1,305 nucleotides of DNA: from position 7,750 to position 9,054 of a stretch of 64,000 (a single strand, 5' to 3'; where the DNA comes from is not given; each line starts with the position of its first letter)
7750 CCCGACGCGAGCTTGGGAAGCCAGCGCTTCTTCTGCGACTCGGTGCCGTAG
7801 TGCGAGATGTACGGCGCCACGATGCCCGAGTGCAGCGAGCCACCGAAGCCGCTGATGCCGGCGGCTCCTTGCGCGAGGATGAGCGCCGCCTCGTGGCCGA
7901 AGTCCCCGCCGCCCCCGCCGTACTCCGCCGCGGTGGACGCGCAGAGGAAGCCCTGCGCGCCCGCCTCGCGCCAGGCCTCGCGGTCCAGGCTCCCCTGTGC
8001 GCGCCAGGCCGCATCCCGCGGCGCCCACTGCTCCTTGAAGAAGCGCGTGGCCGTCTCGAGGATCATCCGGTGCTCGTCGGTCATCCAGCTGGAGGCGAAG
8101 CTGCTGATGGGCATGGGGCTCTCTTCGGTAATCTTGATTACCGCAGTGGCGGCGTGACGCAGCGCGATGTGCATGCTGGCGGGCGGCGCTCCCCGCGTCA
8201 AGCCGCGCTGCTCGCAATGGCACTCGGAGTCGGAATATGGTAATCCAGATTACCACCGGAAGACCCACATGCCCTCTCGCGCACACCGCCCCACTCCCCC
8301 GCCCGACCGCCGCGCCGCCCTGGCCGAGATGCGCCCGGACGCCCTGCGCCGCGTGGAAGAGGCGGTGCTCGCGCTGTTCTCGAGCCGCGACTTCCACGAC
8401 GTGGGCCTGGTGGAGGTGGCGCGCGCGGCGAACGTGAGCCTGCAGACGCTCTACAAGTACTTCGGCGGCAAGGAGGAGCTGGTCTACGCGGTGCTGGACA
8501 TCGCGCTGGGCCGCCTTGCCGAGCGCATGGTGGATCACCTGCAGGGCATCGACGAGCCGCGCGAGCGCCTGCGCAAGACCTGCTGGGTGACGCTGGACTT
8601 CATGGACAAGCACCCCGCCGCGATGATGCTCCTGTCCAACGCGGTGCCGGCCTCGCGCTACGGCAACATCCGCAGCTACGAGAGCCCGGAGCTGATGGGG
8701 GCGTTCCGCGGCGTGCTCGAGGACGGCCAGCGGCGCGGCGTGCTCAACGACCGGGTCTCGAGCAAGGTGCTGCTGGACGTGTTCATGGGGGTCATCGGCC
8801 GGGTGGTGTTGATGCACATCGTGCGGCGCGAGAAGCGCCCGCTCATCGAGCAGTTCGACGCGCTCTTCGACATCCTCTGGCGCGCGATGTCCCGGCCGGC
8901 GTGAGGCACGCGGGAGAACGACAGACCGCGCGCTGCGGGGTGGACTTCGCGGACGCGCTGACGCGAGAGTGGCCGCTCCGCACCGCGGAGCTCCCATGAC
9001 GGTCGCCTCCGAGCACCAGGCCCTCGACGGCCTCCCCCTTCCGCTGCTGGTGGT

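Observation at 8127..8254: Twin perfect 16-bp palindromes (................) in the TetR / beta-oxidation divergent region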

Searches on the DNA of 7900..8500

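Call 68: search_rna_families(source=window, start=7900, end=8500, threshold=evalue, max_evalue=1)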
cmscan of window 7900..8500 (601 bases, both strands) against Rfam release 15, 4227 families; matches with E-value up to 1: 1.
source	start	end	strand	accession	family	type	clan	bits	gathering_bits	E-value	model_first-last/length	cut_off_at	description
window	8326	8370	-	RF02027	MIR2907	Gene; miRNA;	-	19.6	60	0.42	1-65/65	no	MIR2907 microRNA precursor family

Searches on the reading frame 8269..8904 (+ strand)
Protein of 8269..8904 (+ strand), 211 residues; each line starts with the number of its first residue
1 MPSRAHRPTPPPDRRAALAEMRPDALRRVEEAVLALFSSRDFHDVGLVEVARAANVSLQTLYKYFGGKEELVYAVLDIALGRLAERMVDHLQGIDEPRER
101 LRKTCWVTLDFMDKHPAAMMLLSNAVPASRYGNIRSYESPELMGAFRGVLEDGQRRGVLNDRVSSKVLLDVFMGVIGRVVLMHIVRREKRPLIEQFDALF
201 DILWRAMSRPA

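Call 11: search_protein_families(library=pfam, proteins=[window:8269-8904:+])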
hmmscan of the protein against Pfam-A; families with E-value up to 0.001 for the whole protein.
window:8269-8904:+ (211 aa): 3 families
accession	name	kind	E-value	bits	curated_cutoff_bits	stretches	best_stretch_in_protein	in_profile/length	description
PF00440.29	TetR_N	-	1.1e-10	41.5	24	1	34-74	6-46/47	Bacterial regulatory proteins, tetR family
PF17938.6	TetR_C_29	-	0.00013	22.5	26.2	1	97-166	1-74/119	Tetracyclin repressor-like, C-terminal domain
PF17932.6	TetR_C_24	-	0.00017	22.2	26.4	0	96-176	3-84/114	Tetracyclin repressor-like, C-terminal domain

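Call 12: search_protein_families(library=ncbifam, proteins=[window:8269-8904:+])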
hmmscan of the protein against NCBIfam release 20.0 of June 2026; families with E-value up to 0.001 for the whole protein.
window:8269-8904:+ (211 aa): 15 families
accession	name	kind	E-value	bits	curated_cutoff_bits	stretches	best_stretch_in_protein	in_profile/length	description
NF053878.1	FATransRegFadRBac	equivalog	9.1e-12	45.1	200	1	30-208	9-189/190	fatty acid metabolism transcriptional regulator FadR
TIGR03384.1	betaine_BetI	equivalog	4.6e-10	39.5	201.3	1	25-104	9-88/189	choline-binding transcriptional repressor BetI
NF053731.1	TransRegFasRMycb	equivalog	1.9e-09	37.6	330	1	30-120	17-107/199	HTH-type transcriptional activator FasR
TIGR03968.1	mycofact_TetR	equivalog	1.8e-08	34.2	224.9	1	22-88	7-73/190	mycofactocin system transcriptional regulator MftR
NF033703.1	transcr_KstR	equivalog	2.3e-08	33.8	280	1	25-117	8-100/185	cholesterol catabolism transcriptional regulator KstR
NF001978.0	PRK00767.1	equivalog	7.5e-08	32.4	118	1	30-108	15-94/197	transcriptional regulator BetI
NF007430.0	PRK09975.1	equivalog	7.2e-07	28.6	274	1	30-207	17-201/220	acrEF/envCD operon transcriptional regulator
NF041196.1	ScbR_bind_reg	equivalog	4.6e-06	26.9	150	1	31-206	13-188/191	ScbR family autoregulator-binding transcription factor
NF053516.1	TranRepPrsAVib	equivalog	4.7e-06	26.5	300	1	27-96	9-78/208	TetR family transcriptional repressor PsrA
NF050111.1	TransRegSACE7040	equivalog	7.3e-06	26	250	1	32-117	9-94/186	SACE_7040 family transcriptional regulator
TIGR03613.1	RutR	equivalog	9.3e-06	25.6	368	1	29-122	13-105/202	pyrimidine utilization regulatory protein R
NF040929.1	quorum_TF_HapR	equivalog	7.5e-05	22.5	350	1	29-92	20-83/200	LuxR/HapR/OpaR family quorum-sensing transcriptional regulator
NF008402.0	PRK11202.1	equivalog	0.00017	21.3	151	1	29-122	17-110/211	HTH-type transcriptional repressor FabR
NF011584.0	PRK15008.1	equivalog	0.00066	19.6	230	1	29-79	23-73/212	HTH-type transcriptional regulator RutR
NF058643.1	TranRegCurRPseudo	equivalog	0.0009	19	300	0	35-81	18-64/193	TetR family transcriptional repressor CurR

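Call 13: find_homologous_proteins(query=window:8269-8904:+)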
Query window:8269-8904:+ (211 aa): 910 proteins with E <= 0.001 among 2550 candidates; the best 120 are listed.
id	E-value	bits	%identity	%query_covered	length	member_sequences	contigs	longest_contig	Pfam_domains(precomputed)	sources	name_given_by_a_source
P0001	7.2e-124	429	93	100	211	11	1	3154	PF00440.30,PF17932.7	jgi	jgi:TetR/AcrR family transcriptional regulator, repressor of fatR-cypB operon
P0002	5.5e-117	406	87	100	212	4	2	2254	PF00440.30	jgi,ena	-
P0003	3.2e-116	404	91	92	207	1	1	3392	PF00440.30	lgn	-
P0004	3.9e-105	368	85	93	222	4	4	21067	PF00440.30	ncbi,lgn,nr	ncbi:MAG: TetR/AcrR family transcriptional regulator [Myxococcaceae bacterium]|nr:TetR/AcrR family t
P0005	7.4e-99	347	74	99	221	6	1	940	PF00440.30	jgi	jgi:AcrR family transcriptional regulator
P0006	2.0e-98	346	75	99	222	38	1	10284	PF00440.30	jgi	-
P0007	2.2e-98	346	75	99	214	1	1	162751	PF00440.30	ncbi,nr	ncbi:MAG: TetR family transcriptional regulator [Leptothrix sp. (in: Bacteria)]|nr:TetR family trans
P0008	2.5e-98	345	76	94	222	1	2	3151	PF00440.30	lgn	-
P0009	4.7e-98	345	79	93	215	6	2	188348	PF00440.30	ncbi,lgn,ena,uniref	ncbi:TetR/AcrR family transcriptional regulator [Aquabacterium sp.]|uniref:TetR/AcrR family transcri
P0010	5.1e-98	344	76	98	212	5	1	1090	PF00440.30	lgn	-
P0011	6.2e-98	344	74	100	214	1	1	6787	PF00440.30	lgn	-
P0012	6.3e-98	344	73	98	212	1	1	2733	PF00440.30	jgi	jgi:AcrR family transcriptional regulator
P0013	6.3e-98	344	75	99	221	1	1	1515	PF00440.30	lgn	-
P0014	6.4e-98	344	75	99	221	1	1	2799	PF00440.30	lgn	-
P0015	6.7e-98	344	75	97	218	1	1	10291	PF00440.30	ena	-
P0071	8.3e-95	334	74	97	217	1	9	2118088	PF00440.30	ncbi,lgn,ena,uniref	ncbi:TetR/AcrR family transcriptional regulator [Aquabacterium sp. A3]|uniref:TetR/AcrR family trans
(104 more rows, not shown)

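Call 14: find_encoding_contigs(protein=window:8269-8904:+, flank=3000, max_places=6)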
Protein window:8269-8904:+ (211 aa): no gene with exactly this product is on record in the collection.

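Call 26: find_encoding_contigs(protein=P0001, flank=4000, max_places=2)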
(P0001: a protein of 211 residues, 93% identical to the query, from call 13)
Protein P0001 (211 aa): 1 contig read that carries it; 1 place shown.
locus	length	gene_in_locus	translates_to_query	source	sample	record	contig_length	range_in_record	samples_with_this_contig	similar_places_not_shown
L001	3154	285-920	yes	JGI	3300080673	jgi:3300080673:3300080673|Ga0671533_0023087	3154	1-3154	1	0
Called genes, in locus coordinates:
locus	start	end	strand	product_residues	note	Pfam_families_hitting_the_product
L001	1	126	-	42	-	?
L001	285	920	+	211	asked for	PF17932:TetR_C_24 (faint), PF00440:TetR_N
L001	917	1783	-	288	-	PF03631:Virul_fac_BrkB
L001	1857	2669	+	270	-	PF01875:Memo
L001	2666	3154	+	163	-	?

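Call 27: find_encoding_contigs(protein=P0004, flank=6000, max_places=2)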
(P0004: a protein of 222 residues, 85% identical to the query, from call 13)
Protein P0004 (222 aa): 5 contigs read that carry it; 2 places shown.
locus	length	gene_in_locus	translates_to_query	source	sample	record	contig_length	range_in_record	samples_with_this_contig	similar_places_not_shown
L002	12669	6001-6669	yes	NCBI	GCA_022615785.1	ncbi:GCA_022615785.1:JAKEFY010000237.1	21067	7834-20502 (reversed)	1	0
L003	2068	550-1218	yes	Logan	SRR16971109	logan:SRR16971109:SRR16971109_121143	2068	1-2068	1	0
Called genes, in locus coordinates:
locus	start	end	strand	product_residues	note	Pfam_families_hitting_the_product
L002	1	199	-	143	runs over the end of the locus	PF01638:HxlR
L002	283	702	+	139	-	PF04828:GFA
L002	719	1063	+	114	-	PF03992:ABM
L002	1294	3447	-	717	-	PF00378:ECH_1, PF16113:ECH_2, PF02737:3HCDH_N, PF00725:3HCDH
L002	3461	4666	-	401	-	PF00108:Thiolase_N, PF22691:Thiolase_C_1 (faint), PF02803:Thiolase_C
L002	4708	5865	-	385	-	PF02771:Acyl-CoA_dh_N, PF02770:Acyl-CoA_dh_M, PF00441:Acyl-CoA_dh_1, PF08028:Acyl-CoA_dh_2, PF22924:ACOX_C_alpha1 (weak)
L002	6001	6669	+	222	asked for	PF00440:TetR_N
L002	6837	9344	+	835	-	PF00069:Pkinase, PF07714:PK_Tyr_Ser-Thr, PF13424:TPR_12, PF13424:TPR_12, PF24885:TPR_NPHP3, PF13374:TPR_10, PF24885:TPR_NPHP3, PF13424:TPR_12, +3 more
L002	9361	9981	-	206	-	PF07638:Sigma70_ECF, PF08281:Sigma70_r4_2, PF04545:Sigma70_r4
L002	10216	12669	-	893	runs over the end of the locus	PF13517:FG-GAP_3 (faint), PF01839:FG-GAP (faint)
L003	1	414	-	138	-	?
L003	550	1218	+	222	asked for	PF00440:TetR_N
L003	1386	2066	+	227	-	?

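Call 28: find_encoding_contigs(protein=P0071, flank=6000, max_places=2)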
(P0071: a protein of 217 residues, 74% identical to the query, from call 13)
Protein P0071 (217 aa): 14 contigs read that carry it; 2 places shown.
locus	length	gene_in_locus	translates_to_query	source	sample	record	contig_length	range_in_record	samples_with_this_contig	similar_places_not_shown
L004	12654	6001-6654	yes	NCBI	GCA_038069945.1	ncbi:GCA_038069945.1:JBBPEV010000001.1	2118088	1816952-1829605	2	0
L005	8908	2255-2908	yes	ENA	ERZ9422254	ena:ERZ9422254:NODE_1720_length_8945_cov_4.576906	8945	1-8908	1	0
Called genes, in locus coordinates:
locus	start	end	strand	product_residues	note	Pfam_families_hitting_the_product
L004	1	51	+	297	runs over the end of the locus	PF03405:FA_desaturase_2 (faint), PF11583:AurF (weak)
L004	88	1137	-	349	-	PF02515:CoA_transf_3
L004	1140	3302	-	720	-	PF00378:ECH_1, PF16113:ECH_2, PF02737:3HCDH_N, PF00725:3HCDH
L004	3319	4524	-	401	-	PF00108:Thiolase_N, PF00109:ketoacyl-synt (weak), PF02803:Thiolase_C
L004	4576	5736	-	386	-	PF02771:Acyl-CoA_dh_N, PF02770:Acyl-CoA_dh_M, PF00441:Acyl-CoA_dh_1, PF08028:Acyl-CoA_dh_2, PF22924:ACOX_C_alpha1 (weak)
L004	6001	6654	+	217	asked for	PF00440:TetR_N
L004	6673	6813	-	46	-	-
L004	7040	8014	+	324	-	PF00990:GGDEF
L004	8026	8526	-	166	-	PF00376:MerR, PF13411:MerR_1, PF09278:MerR-DNA-bind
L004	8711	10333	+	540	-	PF01039:Carboxyl_trans, PF03255:ACCA (weak)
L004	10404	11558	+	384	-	PF02771:Acyl-CoA_dh_N, PF02770:Acyl-CoA_dh_M, PF00441:Acyl-CoA_dh_1, PF08028:Acyl-CoA_dh_2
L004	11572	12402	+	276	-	PF00378:ECH_1, PF16113:ECH_2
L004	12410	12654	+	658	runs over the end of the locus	PF00289:Biotin_carb_N, PF02222:ATP-grasp (weak), PF02786:CPSase_L_D2, PF07478:Dala_Dala_lig_C, PF02785:Biotin_carb_C, PF00364:Biotin_lipoyl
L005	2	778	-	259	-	?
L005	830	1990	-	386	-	PF02771:Acyl-CoA_dh_N, PF02770:Acyl-CoA_dh_M, PF00441:Acyl-CoA_dh_1, PF08028:Acyl-CoA_dh_2, PF22924:ACOX_C_alpha1 (weak)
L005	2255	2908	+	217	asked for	PF00440:TetR_N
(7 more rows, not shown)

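Call 29: find_encoding_contigs(protein=P0007, flank=6000, max_places=2)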
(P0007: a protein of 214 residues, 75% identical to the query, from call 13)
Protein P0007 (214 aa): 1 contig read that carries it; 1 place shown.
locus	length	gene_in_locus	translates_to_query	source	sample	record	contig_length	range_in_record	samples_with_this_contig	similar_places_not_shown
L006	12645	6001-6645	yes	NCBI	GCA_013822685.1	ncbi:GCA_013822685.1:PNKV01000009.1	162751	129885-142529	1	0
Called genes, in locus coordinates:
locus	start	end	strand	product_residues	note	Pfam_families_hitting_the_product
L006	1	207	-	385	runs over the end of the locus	PF02771:Acyl-CoA_dh_N, PF02770:Acyl-CoA_dh_M, PF00441:Acyl-CoA_dh_1, PF08028:Acyl-CoA_dh_2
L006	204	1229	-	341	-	PF02515:CoA_transf_3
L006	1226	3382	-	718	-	PF00378:ECH_1, PF16113:ECH_2, PF02737:3HCDH_N, PF00725:3HCDH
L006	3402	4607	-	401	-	PF00108:Thiolase_N, PF00109:ketoacyl-synt (weak), PF02803:Thiolase_C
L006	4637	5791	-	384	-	PF02771:Acyl-CoA_dh_N, PF02770:Acyl-CoA_dh_M, PF00441:Acyl-CoA_dh_1, PF08028:Acyl-CoA_dh_2, PF22924:ACOX_C_alpha1 (weak)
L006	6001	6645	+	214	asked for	PF00440:TetR_N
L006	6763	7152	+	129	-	PF07238:PilZ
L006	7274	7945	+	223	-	PF07238:PilZ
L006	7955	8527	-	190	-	PF04264:YceI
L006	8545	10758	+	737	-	PF00144:Beta-lactamase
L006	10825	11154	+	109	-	-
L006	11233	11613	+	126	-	-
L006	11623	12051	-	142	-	PF13411:MerR_1, PF00376:MerR, PF09278:MerR-DNA-bind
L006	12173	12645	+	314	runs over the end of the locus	PF00106:adh_short, PF03435:Sacchrp_dh_NADP (faint), PF08659:KR, PF13561:adh_short_C2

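Call 35: find_related_loci(query=window:8269-8904:+, collection=metagenome_contigs, flank=4000)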
Query window:8269-8904:+ (211 aa) in metagenome_contigs; peptide patterns used: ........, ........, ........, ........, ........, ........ (x = any residue, [..] = any of these).
508 stretches matched a pattern; 132 encode a relative of the query (tblastn E <= 1e-3); the best 80 are kept; 80 distinct loci.
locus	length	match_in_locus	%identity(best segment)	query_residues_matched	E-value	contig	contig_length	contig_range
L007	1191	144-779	87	1-211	3e-134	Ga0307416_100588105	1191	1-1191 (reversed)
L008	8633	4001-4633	73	1-208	2e-101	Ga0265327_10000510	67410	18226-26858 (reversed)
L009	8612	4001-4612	75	6-208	2e-100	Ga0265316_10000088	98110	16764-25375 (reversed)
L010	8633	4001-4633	73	1-208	1e-100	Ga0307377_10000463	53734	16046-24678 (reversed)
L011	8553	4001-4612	75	6-208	3e-100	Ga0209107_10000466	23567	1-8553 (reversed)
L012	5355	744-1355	75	6-208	8e-100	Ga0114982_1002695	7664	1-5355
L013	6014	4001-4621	74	2-208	3e-100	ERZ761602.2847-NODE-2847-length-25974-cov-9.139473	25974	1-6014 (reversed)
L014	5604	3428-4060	73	1-208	8e-100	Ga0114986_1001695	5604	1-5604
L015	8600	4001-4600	74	9-208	6e-100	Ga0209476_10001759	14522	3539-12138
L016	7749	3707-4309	75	8-208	7e-100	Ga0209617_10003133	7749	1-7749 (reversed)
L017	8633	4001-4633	73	3-208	1e-99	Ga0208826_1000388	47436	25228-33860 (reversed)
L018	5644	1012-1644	73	3-208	1e-99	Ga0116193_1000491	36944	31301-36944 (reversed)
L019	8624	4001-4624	75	2-208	2e-99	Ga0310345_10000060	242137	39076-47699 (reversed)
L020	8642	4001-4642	71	2-208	2e-99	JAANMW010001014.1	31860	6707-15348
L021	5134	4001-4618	74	3-208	2e-99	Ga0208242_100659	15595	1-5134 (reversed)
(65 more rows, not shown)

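Call 52: search_dna_similar(query=window:8269-8904:+, collection=plasmids, mode=protein, max_rows=25)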
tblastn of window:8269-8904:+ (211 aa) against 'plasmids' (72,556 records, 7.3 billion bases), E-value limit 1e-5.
Records with a match: 9; places in all: 9; records where one place covers at least 80% of the query: 6.
Best place of each record, by identity: <60% 9.
By first word of the organism name: Variovorax 1; Azoarcus 1; Paraburkholderia 1; Azospirillum 1; Microbulbifer 1; Streptomyces 1; Nonomuraea 1; Massilia 1; Leptospira 1.
By predicted mobility (MOB-suite, as given by PLSDB): non-mobilizable 4; mobilizable 4; conjugative 1.
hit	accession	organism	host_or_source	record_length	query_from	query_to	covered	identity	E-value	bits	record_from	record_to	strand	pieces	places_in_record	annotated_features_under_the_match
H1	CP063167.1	Variovorax paradoxus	-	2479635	23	211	90%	29.5%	2e-18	90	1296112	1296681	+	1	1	TetR/AcrR family transcriptional regulator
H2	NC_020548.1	Azoarcus sp. KH32C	-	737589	9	211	96%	27.2%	3e-9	63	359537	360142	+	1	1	TetR/AcrR family transcriptional regulator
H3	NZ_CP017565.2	Paraburkholderia sprentiae WSM5005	Lebeckia ambigua,root nodule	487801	2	200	94%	26.1%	5e-8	60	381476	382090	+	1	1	TetR/AcrR family transcriptional regulator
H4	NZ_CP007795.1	Azospirillum argentinense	Triticum aestivum L.,Root,wheat ...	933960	20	208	90%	26.4%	3e-6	54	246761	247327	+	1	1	TetR/AcrR family transcriptional regulator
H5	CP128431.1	Microbulbifer sp. MKSA007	Smenospongia aurea,bacteria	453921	7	180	82%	28.5%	9e-15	79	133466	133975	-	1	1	TetR/AcrR family transcriptional regulator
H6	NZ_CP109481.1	Streptomyces sp. NBC_01450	-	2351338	4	175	82%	25.3%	8e-6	53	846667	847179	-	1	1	none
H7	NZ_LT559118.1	Nonomuraea gerenzanensis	-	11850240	32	134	49%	38.8%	8e-10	65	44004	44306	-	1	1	none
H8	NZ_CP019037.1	Massilia putida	Soil,wolfram mine tailing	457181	11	102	44%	38.5%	8e-6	53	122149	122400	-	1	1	TetR/AcrR family transcriptional regulator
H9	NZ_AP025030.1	Leptospira kobayashii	-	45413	12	125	54%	30.7%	5e-6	54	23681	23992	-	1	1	TetR/AcrR family transcriptional regulator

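Call 59: search_solved_structures(query=window:8269-8904:+, max_evalue=0.001)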
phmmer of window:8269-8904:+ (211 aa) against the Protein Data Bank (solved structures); distinct sequences matched with E-value up to 0.001: 47.
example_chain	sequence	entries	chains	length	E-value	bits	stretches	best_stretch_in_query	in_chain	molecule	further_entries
3f1b_A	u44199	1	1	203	5.7e-09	39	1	28-126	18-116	TetR-like transcriptional regulator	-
2qib_A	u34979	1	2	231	7.9e-08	35.2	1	31-128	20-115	tetR-family transcriptional regulator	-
1vi0_A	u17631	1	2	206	1e-06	31.6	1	18-203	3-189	transcriptional regulator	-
3vpr_A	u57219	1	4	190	1.5e-06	31.1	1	28-160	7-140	Transcriptional regulator, TetR family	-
3whb_A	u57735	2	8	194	1.8e-06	30.8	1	20-203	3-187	Fatty acid metabolism regulator protein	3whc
9b7y_A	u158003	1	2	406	2.5e-06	30.4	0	24-75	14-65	Transcriptional repressor Mce3R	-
6o6p_A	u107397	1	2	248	4.3e-06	29.6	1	5-116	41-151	TetR family transcriptional regulator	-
3ccy_A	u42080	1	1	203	4.9e-06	29.4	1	29-130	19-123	Putative TetR-family transcriptional regulator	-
5d1w_A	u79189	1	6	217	7e-06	28.9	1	9-92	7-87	Rv3249c transcriptional regulator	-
2d6y_A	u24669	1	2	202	7.2e-06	28.8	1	22-198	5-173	putative tetR family regulatory protein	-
4me9_A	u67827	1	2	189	8e-06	28.7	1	29-172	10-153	Transcriptional regulator, TetR family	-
8x0a_A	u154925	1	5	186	8.9e-06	28.6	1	29-205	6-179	Putative mycofactocin biosynthesis transcriptional regulator MftR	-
3aqs_A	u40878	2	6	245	1.5e-05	27.8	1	13-99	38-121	Bacterial regulatory proteins, tetR family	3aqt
6azh_A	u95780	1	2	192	1.7e-05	27.6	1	28-122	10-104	TetR family transcriptional regulator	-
5k7f_A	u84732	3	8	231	1.8e-05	27.6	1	26-103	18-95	Transcriptional regulator, TetR family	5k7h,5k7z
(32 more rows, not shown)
